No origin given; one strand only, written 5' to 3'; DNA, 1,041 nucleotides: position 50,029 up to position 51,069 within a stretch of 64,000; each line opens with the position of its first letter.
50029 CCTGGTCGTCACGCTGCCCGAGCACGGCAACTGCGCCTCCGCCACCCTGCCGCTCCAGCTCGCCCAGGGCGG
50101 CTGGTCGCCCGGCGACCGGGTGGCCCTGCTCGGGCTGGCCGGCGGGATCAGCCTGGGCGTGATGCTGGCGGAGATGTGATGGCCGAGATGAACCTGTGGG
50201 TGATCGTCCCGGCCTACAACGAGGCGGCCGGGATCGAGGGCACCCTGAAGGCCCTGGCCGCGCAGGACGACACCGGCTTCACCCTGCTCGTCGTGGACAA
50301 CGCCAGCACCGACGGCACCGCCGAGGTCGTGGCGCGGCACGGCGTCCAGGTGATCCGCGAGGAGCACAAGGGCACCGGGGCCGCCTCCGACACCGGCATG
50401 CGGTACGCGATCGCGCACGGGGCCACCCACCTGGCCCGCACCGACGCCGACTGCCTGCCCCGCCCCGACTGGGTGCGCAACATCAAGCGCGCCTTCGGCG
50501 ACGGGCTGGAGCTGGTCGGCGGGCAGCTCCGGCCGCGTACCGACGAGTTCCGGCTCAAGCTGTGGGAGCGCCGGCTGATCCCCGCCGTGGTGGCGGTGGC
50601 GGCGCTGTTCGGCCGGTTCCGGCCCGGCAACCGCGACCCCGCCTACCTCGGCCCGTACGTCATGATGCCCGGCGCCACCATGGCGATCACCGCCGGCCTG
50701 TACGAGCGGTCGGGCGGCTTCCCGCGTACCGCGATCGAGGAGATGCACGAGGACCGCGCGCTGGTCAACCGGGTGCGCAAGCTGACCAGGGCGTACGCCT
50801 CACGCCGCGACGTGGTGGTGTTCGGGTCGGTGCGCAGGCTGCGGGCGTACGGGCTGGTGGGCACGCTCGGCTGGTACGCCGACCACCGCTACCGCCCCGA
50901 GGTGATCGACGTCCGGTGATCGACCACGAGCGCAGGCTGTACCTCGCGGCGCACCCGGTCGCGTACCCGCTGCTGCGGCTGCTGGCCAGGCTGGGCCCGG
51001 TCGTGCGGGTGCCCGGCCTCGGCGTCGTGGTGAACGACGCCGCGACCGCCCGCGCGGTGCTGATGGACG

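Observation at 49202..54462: Compact five-gene coupled biosynthetic operon: KAS III-like, GT2, cytochrome P450, fatty acyl-AMP/CoA ligase, NAD-dependent epimerase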

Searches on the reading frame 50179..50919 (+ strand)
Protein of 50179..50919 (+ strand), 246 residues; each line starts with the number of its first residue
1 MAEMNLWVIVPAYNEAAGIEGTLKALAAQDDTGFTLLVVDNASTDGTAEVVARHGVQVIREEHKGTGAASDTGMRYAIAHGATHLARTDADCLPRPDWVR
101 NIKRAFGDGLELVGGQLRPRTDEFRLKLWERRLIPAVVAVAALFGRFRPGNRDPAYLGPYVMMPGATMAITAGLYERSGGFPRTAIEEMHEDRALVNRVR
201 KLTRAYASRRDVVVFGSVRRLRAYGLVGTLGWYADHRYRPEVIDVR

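Call 12: search_protein_families(library=pfam, proteins=[window:50179-50919:+], max_evalue=0.001)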
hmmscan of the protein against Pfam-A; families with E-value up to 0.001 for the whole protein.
window:50179-50919:+ (246 aa): 2 families
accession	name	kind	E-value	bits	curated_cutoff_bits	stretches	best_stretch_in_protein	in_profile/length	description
PF00535.33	Glycos_transf_2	-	2.8e-22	79.8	23.3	1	8-133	2-131/168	Glycosyl transferase family 2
PF13641.12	Glyco_tranf_2_3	-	8.9e-10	39.4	27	1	7-201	4-196/230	Glycosyltransferase like family 2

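Call 13: search_protein_families(library=ncbifam, proteins=[window:50179-50919:+], max_evalue=0.001)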
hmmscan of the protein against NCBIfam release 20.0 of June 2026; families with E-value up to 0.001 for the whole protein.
window:50179-50919:+ (246 aa): 16 families
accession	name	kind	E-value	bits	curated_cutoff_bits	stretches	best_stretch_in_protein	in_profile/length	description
TIGR04283.1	glyco_like_mftF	equivalog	2.1e-19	70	182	1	8-229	3-197/221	TIGR04283 family arsenosugar biosynthesis glycosyltransferase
TIGR03965.1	mycofact_glyco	equivalog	4.4e-14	52.2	280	1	8-130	78-205/467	mycofactocin biosynthesis glycosyltransferase MftF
NF058614.1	PPMAGASynPpgS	equivalog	1.3e-12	47.6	370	1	6-117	2-113/226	polyprenyl-phospho-N-acetylgalactosaminyl synthase PpgS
TIGR03469.1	HpnB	hypoth_equivalog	4e-12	45.9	379.25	1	6-147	46-198/386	hopene-associated glycosyltransferase HpnB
NF041875.1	EPS_EpsD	equivalog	2e-10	40.6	370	1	8-131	3-130/325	exopolysaccharide biosynthesis glycosyltransferase EpsD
NF038302.1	EPS_HpsE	equivalog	1e-08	34.5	300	1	4-103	1-108/307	hormogonium polysaccharide biosynthesis glycosyltransferase HpsE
TIGR04182.1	glyco_TIGR04182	equivalog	4.2e-08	32.9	325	1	7-79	3-72/293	S-layer glycoprotein N-glycosyltransferase AglJ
NF041391.1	DPhHxTase_Halo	equivalog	7.4e-08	31.6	375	1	12-78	3-68/213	dolichyl-phosphate hexose transferase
NF007482.0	PRK10073.1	equivalog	7.7e-08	31.7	423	1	4-93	6-97/334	glycosyltransferase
TIGR03937.1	PgaC_IcaA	equivalog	3.8e-06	26.1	422.3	1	7-93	48-137/407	poly-beta-1,6-N-acetyl-D-glucosamine synthase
NF010496.0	PRK13915.1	equivalog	4.2e-06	26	262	1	5-63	32-93/307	glucosyl-3-phosphoglycerate synthase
NF045692.1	OglycostaseCruG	equivalog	9e-06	24.9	600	1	7-56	44-93/386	2'-O-glycosyltransferase CruG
NF047683.1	TeichurnBiosyTuaG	equivalog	2.1e-05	24.3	400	1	6-57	8-59/252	teichuronic acid biosynthesis protein TuaG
NF041865.1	EpsU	equivalog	0.00012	21.2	700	1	5-102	40-143/394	exopolysaccharide biosynthesis GT2 family glycosyltransferase EpsU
NF050113.1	gal_furan_GlfT1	equivalog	0.0002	20.8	330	1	13-97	8-95/290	galactofuranosyltransferase GlfT1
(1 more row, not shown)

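Call 55: search_solved_structures(query=window:50179-50919:+, max_evalue=0.01)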
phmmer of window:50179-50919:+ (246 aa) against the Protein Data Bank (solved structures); distinct sequences matched with E-value up to 0.01: 7.
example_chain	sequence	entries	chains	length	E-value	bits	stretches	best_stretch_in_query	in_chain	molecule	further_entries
2z87_A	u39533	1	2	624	1.8e-08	37.4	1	8-102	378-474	Chondroitin synthase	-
2z86_A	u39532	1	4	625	1.8e-08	37.4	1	8-102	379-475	Chondroitin synthase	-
6yv7_B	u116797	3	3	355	2.3e-05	27.2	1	6-104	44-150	Glycosyl transferase, family 2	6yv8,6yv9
6yv7_A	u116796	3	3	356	2.3e-05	27.2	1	6-104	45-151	Glycosyl transferase, family 2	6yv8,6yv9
5tze_C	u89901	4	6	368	0.0025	20.5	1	6-55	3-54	Glycosyl transferase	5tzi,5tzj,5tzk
5hea_A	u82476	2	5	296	0.0035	20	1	7-108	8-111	Putative glycosyltransferase (GalT1)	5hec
5tz8_A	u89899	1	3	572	0.0066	19.2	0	6-55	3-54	Glycosyl transferase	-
